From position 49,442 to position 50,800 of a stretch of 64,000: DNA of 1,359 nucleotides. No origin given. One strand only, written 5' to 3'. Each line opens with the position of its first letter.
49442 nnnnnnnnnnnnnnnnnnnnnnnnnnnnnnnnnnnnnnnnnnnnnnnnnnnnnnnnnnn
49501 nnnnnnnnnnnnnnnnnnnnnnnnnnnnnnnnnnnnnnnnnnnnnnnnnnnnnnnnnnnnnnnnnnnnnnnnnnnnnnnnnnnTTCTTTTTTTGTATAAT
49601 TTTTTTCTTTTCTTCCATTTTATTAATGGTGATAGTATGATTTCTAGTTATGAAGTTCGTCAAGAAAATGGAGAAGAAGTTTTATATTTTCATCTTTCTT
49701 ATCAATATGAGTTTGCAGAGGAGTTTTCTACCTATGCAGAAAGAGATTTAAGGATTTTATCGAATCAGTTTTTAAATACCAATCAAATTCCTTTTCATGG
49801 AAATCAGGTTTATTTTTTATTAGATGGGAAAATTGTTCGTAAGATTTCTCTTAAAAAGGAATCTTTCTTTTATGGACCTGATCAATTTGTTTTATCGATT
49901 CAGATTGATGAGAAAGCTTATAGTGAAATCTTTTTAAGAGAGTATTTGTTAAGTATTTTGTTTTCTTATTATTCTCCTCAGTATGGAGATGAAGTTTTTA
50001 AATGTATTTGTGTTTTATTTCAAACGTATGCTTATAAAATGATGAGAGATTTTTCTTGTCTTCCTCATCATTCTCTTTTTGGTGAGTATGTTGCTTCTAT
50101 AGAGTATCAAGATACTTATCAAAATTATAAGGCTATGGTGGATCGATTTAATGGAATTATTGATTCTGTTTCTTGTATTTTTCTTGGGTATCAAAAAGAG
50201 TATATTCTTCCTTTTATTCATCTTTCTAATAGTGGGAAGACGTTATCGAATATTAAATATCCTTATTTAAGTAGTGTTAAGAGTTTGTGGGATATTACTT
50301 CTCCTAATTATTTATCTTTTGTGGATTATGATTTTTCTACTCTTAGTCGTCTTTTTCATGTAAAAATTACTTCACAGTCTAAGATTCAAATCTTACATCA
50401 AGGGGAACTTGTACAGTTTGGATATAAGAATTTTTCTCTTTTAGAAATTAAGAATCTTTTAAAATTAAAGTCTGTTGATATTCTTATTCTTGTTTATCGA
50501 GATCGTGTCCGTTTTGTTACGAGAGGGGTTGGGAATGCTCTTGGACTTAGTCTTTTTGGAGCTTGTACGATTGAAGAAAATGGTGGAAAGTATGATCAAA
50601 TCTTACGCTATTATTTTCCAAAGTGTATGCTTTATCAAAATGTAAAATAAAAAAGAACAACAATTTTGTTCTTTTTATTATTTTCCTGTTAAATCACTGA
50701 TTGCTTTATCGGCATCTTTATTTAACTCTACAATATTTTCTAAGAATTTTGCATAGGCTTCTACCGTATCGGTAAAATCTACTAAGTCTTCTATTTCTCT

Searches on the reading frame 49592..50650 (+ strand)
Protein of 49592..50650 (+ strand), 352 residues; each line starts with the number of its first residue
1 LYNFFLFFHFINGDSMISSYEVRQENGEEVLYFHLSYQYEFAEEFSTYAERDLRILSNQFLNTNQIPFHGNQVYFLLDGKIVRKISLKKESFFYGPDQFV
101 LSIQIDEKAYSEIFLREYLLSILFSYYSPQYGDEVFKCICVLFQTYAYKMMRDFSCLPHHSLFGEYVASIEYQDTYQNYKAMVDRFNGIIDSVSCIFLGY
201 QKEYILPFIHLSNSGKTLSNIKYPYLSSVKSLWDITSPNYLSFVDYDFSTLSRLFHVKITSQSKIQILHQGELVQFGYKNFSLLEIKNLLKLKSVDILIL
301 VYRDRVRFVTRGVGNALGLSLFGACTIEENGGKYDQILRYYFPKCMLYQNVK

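Call 3: search_protein_families(library=pfam, proteins=[window:49592-50650:+], max_evalue=0.01)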
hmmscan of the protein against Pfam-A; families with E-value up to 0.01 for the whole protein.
window:49592-50650:+ (352 aa): 1 family
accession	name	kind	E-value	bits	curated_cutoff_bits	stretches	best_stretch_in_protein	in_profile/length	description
PF08486.15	SpoIID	-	0.002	19.2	23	1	109-182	7-73/97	Stage II sporulation protein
